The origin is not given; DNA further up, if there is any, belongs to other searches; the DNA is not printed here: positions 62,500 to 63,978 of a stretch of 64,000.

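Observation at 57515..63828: Composite respiratory cluster: Rieske/cytochrome b complex with nine-heme cytochrome c fusion, adjacent to a tetraheme-c / FeS / NrfD-like module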

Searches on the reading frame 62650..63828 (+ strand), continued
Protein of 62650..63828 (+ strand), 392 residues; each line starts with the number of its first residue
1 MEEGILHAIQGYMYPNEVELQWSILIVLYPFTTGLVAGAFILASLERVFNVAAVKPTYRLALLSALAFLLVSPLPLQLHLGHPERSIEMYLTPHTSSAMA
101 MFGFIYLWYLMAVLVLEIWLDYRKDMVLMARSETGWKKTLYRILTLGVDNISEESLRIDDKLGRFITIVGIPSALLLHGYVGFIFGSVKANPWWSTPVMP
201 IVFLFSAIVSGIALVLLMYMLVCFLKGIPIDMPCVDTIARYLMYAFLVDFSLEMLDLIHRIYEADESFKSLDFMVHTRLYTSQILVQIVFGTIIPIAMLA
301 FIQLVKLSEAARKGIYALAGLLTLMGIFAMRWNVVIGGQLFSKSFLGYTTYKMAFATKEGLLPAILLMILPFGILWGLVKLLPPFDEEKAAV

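Call 66: find_encoding_contigs(protein=P0240, flank=8000, max_places=1)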
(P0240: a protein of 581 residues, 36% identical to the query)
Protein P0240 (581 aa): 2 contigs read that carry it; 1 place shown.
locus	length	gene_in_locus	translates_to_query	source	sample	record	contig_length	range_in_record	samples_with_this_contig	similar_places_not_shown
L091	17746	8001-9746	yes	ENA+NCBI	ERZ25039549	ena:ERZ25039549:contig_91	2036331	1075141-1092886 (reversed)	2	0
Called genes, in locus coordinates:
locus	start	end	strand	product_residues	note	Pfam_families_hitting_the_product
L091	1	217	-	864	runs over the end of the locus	PF13298:LigD_N, PF01068:DNA_ligase_A_M, PF04679:DNA_ligase_A_C, PF21686:LigD_Prim-Pol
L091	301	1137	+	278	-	PF02735:Ku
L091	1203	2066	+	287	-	PF13411:MerR_1, PF13432:TPR_16, PF14559:TPR_19 (weak), PF00515:TPR_1 (weak), PF07719:TPR_2 (weak), PF13181:TPR_8 (weak), PF13432:TPR_16, PF13414:TPR_11, +7 more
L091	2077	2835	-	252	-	PF02535:Zip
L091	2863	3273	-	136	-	PF03625:DUF302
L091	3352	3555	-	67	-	PF09723:Zn_ribbon_8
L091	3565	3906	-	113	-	PF00085:Thioredoxin, PF00578:AhpC-TSA (weak), PF13098:Thioredoxin_2, PF13905:Thioredoxin_8 (faint)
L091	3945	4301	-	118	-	PF13412:HTH_24 (faint), PF01022:HTH_5, PF12840:HTH_20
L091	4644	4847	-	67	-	-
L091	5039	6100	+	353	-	PF00033:Cytochrome_B, PF13631:Cytochrom_B_N_2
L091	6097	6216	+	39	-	-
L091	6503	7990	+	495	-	PF00684:DnaJ_CXXCXGXG (faint), PF09699:Paired_CXXCH_1 (faint), PF14522:Cytochrome_C7 (faint), PF14537:Cytochrom_c3_2 (faint), PF22113:Mtrc-MtrF_II-IV_dom (faint), PF22678:Cytochrom_c_NrfB-like (faint)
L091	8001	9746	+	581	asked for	-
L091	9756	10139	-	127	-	PF00034:Cytochrom_C (weak)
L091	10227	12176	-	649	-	PF09699:Paired_CXXCH_1 (faint), PF14522:Cytochrome_C7 (faint), PF14537:Cytochrom_c3_2 (faint)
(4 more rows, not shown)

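Call 67: find_encoding_contigs(protein=P0198, flank=8000, max_places=1)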
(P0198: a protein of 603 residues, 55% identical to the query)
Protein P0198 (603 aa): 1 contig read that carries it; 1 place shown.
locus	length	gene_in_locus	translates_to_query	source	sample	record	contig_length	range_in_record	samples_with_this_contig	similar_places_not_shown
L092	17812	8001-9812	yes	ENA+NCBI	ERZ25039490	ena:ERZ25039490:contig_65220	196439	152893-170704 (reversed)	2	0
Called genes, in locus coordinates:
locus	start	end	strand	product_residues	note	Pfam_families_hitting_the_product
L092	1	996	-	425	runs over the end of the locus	PF07992:Pyr_redox_2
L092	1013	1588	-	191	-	PF02954:HTH_8, PF13384:HTH_23 (faint)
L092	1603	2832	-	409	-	-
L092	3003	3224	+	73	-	PF12728:HTH_17, PF13411:MerR_1 (weak), PF00376:MerR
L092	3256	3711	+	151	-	PF01814:Hemerythrin (faint)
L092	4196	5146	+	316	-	PF00266:Aminotran_5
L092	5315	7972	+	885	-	PF01558:POR, PF01855:POR_N, PF17147:PFOR_II, PF02775:TPP_enzyme_C, PF12367:PFO_beta_C (weak)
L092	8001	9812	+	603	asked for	PF10101:DUF2339 (weak)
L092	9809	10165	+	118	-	PF11756:YgbA_NO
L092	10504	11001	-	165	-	PF00583:Acetyltransf_1, PF13508:Acetyltransf_7 (weak)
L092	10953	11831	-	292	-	PF01869:BcrAD_BadFG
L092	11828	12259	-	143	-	PF01869:BcrAD_BadFG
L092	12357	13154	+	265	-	-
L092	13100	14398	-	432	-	PF06050:HGD-D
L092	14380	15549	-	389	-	PF06050:HGD-D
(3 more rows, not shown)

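Call 72: find_homologous_proteins(query=window:62650-63825:+)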
Query window:62650-63825:+ (392 aa): 8000 proteins with E <= 0.001 among 8000 candidates; the best 120 are listed.
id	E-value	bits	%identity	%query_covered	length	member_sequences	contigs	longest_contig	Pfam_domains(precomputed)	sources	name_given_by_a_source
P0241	9.9e-242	820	95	100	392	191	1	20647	PF03916.20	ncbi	ncbi:MAG: NrfD/PsrC family molybdoenzyme membrane anchor subunit [Thermoanaerobaculia bacterium]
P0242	2.6e-238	809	94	100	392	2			PF03916.20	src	-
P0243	5.7e-230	782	90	100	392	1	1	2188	PF03916.20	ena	-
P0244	1.1e-228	777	88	99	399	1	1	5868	PF03916.20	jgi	jgi:Ni/Fe-hydrogenase subunit HybB-like protein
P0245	2.4e-228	776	88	100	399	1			PF03916.20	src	-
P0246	3.9e-227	772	87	100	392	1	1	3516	PF03916.20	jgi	jgi:Ni/Fe-hydrogenase subunit HybB-like protein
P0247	9.8e-227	771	88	100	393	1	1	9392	PF03916.20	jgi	jgi:Ni/Fe-hydrogenase subunit HybB-like protein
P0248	1.5e-226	770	86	100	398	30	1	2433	PF03916.20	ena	-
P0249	4.6e-226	769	88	99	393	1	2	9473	PF03916.20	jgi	jgi:Ni/Fe-hydrogenase subunit HybB-like protein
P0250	1.1e-225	768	88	100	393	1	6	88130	PF03916.20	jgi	jgi:Ni/Fe-hydrogenase subunit HybB-like protein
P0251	1.1e-225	768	87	99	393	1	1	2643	PF03916.20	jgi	-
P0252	1.5e-225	767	88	99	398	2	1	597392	PF03916.20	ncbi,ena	-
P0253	1.9e-225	767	87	100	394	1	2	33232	PF03916.20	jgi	jgi:Ni/Fe-hydrogenase subunit HybB-like protein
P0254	1.9e-224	763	86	100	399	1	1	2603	PF03916.20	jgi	-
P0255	3.4e-224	763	87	100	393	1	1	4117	PF03916.20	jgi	jgi:Ni/Fe-hydrogenase subunit HybB-like protein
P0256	9.8e-224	761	87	100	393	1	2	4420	PF03916.20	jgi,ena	-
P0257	1.4e-223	761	87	100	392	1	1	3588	PF03916.20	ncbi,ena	-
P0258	1.5e-223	761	86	99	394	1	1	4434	PF03916.20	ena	-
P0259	1.5e-223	761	86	100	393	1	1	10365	PF03916.20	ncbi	-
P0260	2.5e-223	760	86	99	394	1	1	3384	PF03916.20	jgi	-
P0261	2.8e-223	760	86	100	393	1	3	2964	PF03916.20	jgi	-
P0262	1.4e-222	757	86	100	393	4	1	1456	PF03916.20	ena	-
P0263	2.0e-222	757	85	100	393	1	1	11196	PF03916.20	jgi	jgi:Ni/Fe-hydrogenase subunit HybB-like protein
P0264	2.2e-222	757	86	100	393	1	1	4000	PF03916.20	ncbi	-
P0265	2.5e-222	756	86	98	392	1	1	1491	PF03916.20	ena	-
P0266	2.5e-222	756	92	100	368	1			PF03916.20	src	-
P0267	4.8e-222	756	85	98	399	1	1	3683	PF03916.20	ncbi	-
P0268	4.9e-222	756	85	99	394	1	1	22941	PF03916.20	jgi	jgi:Ni/Fe-hydrogenase subunit HybB-like protein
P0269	5.1e-222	755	86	99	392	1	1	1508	PF03916.20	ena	-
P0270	9.6e-222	755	86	99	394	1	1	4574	PF03916.20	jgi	jgi:Ni/Fe-hydrogenase subunit HybB-like protein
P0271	1.2e-221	754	86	100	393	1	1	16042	PF03916.20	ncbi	-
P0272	1.9e-221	754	84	99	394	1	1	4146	PF03916.20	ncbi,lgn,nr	ncbi:MAG TPA: polysulfide reductase NrfD [Thermoanaerobaculia bacterium]|nr:polysulfide reductase Nr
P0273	2.0e-221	754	86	99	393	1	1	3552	PF03916.20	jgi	-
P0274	2.2e-221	753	86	99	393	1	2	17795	PF03916.20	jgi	jgi:Ni/Fe-hydrogenase subunit HybB-like protein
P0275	2.3e-221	753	86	100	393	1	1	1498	PF03916.20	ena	-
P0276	2.5e-221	753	86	100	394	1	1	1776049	PF03916.20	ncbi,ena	-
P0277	3.1e-221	753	86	99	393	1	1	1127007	PF03916.20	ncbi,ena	-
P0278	3.6e-221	753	85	100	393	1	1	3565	PF03916.20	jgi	-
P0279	4.8e-221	752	84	99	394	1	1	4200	PF03916.20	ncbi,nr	ncbi:MAG TPA: polysulfide reductase NrfD [Thermoanaerobaculia bacterium]|nr:polysulfide reductase Nr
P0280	1.1e-220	751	86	99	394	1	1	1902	PF03916.20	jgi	jgi:Ni/Fe-hydrogenase subunit HybB-like protein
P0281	1.3e-220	751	86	100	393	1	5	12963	PF03916.20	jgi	jgi:Ni/Fe-hydrogenase subunit HybB-like protein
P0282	3.0e-219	746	85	99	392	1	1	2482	PF03916.20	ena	-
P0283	5.3e-219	746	84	100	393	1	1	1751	PF03916.20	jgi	-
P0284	6.7e-219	745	84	100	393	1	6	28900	PF03916.20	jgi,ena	jgi:Ni/Fe-hydrogenase subunit HybB-like protein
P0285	2.7e-218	743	88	100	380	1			PF03916.20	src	-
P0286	7.8e-218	742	84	100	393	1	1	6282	PF03916.20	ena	-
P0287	9.9e-218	741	84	99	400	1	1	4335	PF03916.20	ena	-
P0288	4.0e-217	739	85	99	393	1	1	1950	PF03916.20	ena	-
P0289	4.4e-217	739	85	100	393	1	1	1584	PF03916.20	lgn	-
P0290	1.5e-216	737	83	100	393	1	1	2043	PF03916.20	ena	-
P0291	4.2e-216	736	84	100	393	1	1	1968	PF03916.20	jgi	-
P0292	1.4e-215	734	84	100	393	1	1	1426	PF03916.20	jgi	jgi:Ni/Fe-hydrogenase subunit HybB-like protein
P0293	2.8e-215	733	84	100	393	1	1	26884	PF03916.20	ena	-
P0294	2.2e-210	717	81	99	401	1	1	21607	PF03916.20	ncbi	-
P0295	4.7e-210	716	83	98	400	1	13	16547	PF03916.20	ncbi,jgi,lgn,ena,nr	ncbi:MAG TPA: NrfD/PsrC family molybdoenzyme membrane anchor subunit [Thermoanaerobaculia bacterium]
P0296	7.6e-210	715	81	100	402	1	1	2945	PF03916.20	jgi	-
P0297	2.1e-209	714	83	99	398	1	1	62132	PF03916.20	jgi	-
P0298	2.3e-209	714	84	98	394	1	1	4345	PF03916.20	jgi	jgi:Ni/Fe-hydrogenase subunit HybB-like protein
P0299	3.3e-209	713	83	99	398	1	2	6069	PF03916.20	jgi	-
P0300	9.0e-209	712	82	99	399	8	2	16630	PF03916.20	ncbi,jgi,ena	-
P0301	1.0e-208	712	81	99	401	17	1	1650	PF03916.20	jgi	jgi:Ni/Fe-hydrogenase subunit HybB-like protein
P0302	2.4e-208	710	82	99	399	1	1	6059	PF03916.20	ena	-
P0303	2.5e-208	710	79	100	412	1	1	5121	PF03916.20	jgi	jgi:Ni/Fe-hydrogenase subunit HybB-like protein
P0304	2.6e-208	710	82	98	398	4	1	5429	PF03916.20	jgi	jgi:Ni/Fe-hydrogenase subunit HybB-like protein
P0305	3.7e-208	710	83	98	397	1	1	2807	PF03916.20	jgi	jgi:Ni/Fe-hydrogenase subunit HybB-like protein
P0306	1.0e-207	708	81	99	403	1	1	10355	PF03916.20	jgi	jgi:Ni/Fe-hydrogenase subunit HybB-like protein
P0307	1.1e-207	708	82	99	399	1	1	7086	PF03916.20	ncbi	-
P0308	1.8e-207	708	81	99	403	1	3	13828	PF03916.20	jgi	jgi:Ni/Fe-hydrogenase subunit HybB-like protein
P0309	1.9e-207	708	80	99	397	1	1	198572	PF03916.20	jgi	jgi:Ni/Fe-hydrogenase subunit HybB-like protein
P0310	2.3e-207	707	83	97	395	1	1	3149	PF03916.20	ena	-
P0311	3.5e-207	707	80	99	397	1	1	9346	PF03916.20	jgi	jgi:predicted membrane protein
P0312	3.6e-207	707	82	99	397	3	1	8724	PF03916.20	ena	-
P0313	4.7e-207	706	82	99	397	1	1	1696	PF03916.20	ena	-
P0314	5.0e-207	706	84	91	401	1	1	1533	PF03916.20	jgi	jgi:Ni/Fe-hydrogenase subunit HybB-like protein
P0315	7.3e-207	706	81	99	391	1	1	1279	PF03916.20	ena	-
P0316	8.3e-207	705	80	99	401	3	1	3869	PF03916.20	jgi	-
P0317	9.9e-207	705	80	99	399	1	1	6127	PF03916.20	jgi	jgi:Ni/Fe-hydrogenase subunit HybB-like protein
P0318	1.4e-206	705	84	100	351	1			PF03916.20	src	-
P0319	1.4e-206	705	81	99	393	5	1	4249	PF03916.20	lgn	-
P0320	1.9e-206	704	82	99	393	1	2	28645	PF03916.20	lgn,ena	-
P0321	2.4e-206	704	81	98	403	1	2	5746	PF03916.20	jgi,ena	-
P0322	2.9e-206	704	80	99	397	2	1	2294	PF03916.20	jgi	-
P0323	3.2e-206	703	79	99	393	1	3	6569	PF03916.20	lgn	-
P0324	6.4e-206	703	82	97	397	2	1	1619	PF03916.20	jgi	jgi:Ni/Fe-hydrogenase subunit HybB-like protein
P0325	6.9e-206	702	80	99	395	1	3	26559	PF03916.20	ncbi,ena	-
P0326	8.8e-206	702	81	97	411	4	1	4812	PF03916.20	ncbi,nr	ncbi:MAG TPA: NrfD/PsrC family molybdoenzyme membrane anchor subunit [Thermoanaerobaculia bacterium]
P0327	1.2e-205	702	80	99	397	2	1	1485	PF03916.20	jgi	jgi:Ni/Fe-hydrogenase subunit HybB-like protein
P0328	1.4e-205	701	81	99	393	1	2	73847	PF03916.20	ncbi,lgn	-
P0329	1.4e-205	701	80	99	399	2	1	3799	PF03916.20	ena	-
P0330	1.6e-205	701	79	100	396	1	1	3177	PF03916.20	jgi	-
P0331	1.8e-205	701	80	99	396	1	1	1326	PF03916.20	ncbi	-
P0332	2.3e-205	701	80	99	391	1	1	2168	PF03916.20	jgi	jgi:Ni/Fe-hydrogenase subunit HybB-like protein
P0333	2.6e-205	700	81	98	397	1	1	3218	PF03916.20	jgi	jgi:Ni/Fe-hydrogenase subunit HybB-like protein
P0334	4.1e-205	700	81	99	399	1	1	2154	PF03916.20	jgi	jgi:Ni/Fe-hydrogenase subunit HybB-like protein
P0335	8.2e-205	699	79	99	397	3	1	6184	PF03916.20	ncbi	-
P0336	9.3e-205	699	79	99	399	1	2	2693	PF03916.20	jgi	jgi:Ni/Fe-hydrogenase subunit HybB-like protein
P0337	1.4e-204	698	83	91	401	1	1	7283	PF03916.20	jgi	jgi:Ni/Fe-hydrogenase subunit HybB-like protein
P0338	1.4e-204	698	80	99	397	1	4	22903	PF03916.20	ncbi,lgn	-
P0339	1.8e-204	698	79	99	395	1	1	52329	PF03916.20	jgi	-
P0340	1.9e-204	698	80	100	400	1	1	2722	PF03916.20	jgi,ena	-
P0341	2.1e-204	698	78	99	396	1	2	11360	PF03916.20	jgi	jgi:Ni/Fe-hydrogenase subunit HybB-like protein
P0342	2.1e-204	697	79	99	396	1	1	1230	PF03916.20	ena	-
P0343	2.1e-204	697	81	97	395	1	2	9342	PF03916.20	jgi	jgi:Ni/Fe-hydrogenase subunit HybB-like protein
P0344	2.1e-204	697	79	99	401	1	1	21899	PF03916.20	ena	-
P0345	2.7e-204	697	80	100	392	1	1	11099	PF03916.20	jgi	-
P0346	3.1e-204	697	80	99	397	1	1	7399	PF03916.20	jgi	jgi:Ni/Fe-hydrogenase subunit HybB-like protein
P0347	3.4e-204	697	78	99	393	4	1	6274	PF03916.20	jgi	jgi:Ni/Fe-hydrogenase subunit HybB-like protein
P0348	4.2e-204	697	80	99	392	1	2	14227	PF03916.20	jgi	jgi:Ni/Fe-hydrogenase subunit HybB-like protein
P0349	4.5e-204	696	80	98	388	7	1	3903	PF03916.20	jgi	jgi:predicted membrane protein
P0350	4.7e-204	696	82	91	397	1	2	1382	PF03916.20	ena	-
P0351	5.4e-204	696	79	99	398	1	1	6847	PF03916.20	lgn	-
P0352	6.5e-204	696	80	99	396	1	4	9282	PF03916.20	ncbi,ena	-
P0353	7.1e-204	696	79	99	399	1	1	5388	PF03916.20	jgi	jgi:Ni/Fe-hydrogenase subunit HybB-like protein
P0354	7.2e-204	696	80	99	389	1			PF03916.20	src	-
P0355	7.3e-204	696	82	96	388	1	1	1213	PF03916.20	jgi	jgi:Ni/Fe-hydrogenase subunit HybB-like protein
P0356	8.8e-204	695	78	99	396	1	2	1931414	PF03916.20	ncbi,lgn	ncbi:MAG: NrfD/PsrC family molybdoenzyme membrane anchor subunit [Vicinamibacteria bacterium]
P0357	1.3e-203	695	81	98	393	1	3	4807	PF03916.20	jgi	jgi:Ni/Fe-hydrogenase subunit HybB-like protein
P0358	1.9e-203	694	79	99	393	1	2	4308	PF03916.20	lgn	-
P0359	2.0e-203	694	79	99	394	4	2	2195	PF03916.20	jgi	jgi:Ni/Fe-hydrogenase subunit HybB-like protein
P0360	2.0e-203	694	80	98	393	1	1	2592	PF03916.20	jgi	-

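Call 73: find_encoding_contigs(protein=P0356, flank=9000, max_places=2)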
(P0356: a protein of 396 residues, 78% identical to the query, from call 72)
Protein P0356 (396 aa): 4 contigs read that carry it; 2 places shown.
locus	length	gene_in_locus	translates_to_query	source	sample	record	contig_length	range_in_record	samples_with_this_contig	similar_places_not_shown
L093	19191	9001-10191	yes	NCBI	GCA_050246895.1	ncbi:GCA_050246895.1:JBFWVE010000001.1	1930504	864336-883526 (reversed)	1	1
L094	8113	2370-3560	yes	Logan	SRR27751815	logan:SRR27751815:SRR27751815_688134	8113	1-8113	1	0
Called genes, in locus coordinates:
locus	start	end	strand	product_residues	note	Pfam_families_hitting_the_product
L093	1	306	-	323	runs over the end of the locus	-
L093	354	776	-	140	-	PF13622:4HBT_3, PF03061:4HBT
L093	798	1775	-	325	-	PF00291:PALP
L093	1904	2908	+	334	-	PF00108:Thiolase_N (weak), PF08545:ACP_syn_III, PF08541:ACP_syn_III_C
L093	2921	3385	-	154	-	PF00582:Usp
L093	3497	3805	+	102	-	-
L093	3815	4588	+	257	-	PF00596:Aldolase_II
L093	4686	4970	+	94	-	PF00936:BMC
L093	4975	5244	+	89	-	PF03319:EutN_CcmL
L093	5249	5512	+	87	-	PF03319:EutN_CcmL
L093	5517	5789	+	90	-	PF03319:EutN_CcmL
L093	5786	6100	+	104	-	-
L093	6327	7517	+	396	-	PF00817:IMS, PF11798:IMS_HHH, PF21999:IMS_HHH_1 (weak), PF11799:IMS_C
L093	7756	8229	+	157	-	PF13435:Cytochrome_C554 (faint), PF14522:Cytochrome_C7 (faint), PF09699:Paired_CXXCH_1 (faint), PF14537:Cytochrom_c3_2 (faint)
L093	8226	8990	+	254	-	PF12797:Fer4_2 (weak), PF00037:Fer4 (weak), PF12838:Fer4_7, PF13183:Fer4_8 (weak), PF13237:Fer4_10 (weak), PF13247:Fer4_11, PF12797:Fer4_2 (weak), PF00037:Fer4 (weak), +3 more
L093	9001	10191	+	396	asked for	PF03916:NrfD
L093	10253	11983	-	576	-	-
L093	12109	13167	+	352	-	-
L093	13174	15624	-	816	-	PF12704:MacB_PCD, PF02687:FtsX, PF12704:MacB_PCD, PF02687:FtsX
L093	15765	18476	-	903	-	PF02585:PIG-L, PF10633:NPCBM_assoc (weak)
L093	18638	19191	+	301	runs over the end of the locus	-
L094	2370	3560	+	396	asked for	PF03916:NrfD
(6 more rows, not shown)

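Call 74: find_encoding_contigs(protein=P0309, flank=9000, max_places=1)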
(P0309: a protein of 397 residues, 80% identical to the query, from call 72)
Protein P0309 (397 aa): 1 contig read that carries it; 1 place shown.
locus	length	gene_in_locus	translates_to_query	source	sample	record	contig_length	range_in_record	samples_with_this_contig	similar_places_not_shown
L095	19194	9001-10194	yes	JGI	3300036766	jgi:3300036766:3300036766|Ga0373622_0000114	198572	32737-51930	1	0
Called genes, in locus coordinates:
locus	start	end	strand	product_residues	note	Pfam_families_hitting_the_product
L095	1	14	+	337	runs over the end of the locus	PF01073:3Beta_HSD, PF01370:Epimerase, PF02719:Polysacc_synt_2, PF04321:RmlD_sub_bind, PF07993:NAD_binding_4, PF13460:NAD_binding_10, PF16363:GDP_Man_Dehyd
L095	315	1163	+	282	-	PF01370:Epimerase, PF04321:RmlD_sub_bind, PF16363:GDP_Man_Dehyd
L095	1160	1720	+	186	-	PF00578:AhpC-TSA, PF08534:Redoxin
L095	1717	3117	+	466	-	PF01940:DUF92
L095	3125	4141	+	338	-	PF01040:UbiA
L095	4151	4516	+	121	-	-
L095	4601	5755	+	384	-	PF05787:PhoX (faint), PF08450:SGL (faint), PF22807:TrAA12 (faint), PF13449:Phytase-like (faint), PF25021:TEN_NHL (weak), PF01436:NHL, PF25021:TEN_NHL, PF01436:NHL, +2 more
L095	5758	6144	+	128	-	PF12796:Ank_2, PF13606:Ank_3 (faint), PF13637:Ank_4 (faint), PF00023:Ank (faint)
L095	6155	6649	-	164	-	PF05163:DinB, PF12867:DinB_2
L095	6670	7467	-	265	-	-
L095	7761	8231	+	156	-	PF13435:Cytochrome_C554 (faint), PF14522:Cytochrome_C7 (faint), PF14537:Cytochrom_c3_2 (faint)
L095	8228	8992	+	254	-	PF13187:Fer4_9 (faint), PF25160:LdpA_Fe-S-bd (faint), PF12797:Fer4_2 (weak), PF00037:Fer4 (weak), PF12838:Fer4_7, PF13183:Fer4_8 (weak), PF13237:Fer4_10 (weak), PF13247:Fer4_11, +3 more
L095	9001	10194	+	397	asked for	PF03916:NrfD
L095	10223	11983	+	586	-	PF10101:DUF2339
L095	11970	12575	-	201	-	-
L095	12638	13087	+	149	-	PF00037:Fer4 (weak), PF13237:Fer4_10 (weak), PF14697:Fer4_21, PF12838:Fer4_7, PF13187:Fer4_9 (weak), PF12838:Fer4_7 (weak), PF14697:Fer4_21 (weak), PF13187:Fer4_9 (weak), +10 more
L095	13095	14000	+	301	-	PF13513:HEAT_EZ (faint), PF02985:HEAT (faint), PF13646:HEAT_2, PF03130:HEAT_PBS (faint), PF13646:HEAT_2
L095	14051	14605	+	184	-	PF00355:Rieske (weak)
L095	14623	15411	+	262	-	PF00033:Cytochrome_B, PF14358:DUF4405 (weak), PF13631:Cytochrom_B_N_2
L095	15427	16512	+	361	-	PF00032:Cytochrom_B_C (weak)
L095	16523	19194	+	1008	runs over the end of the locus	PF14522:Cytochrome_C7 (faint), PF13442:Cytochrome_CBB3 (faint), PF02433:FixO (faint), PF00034:Cytochrom_C (weak)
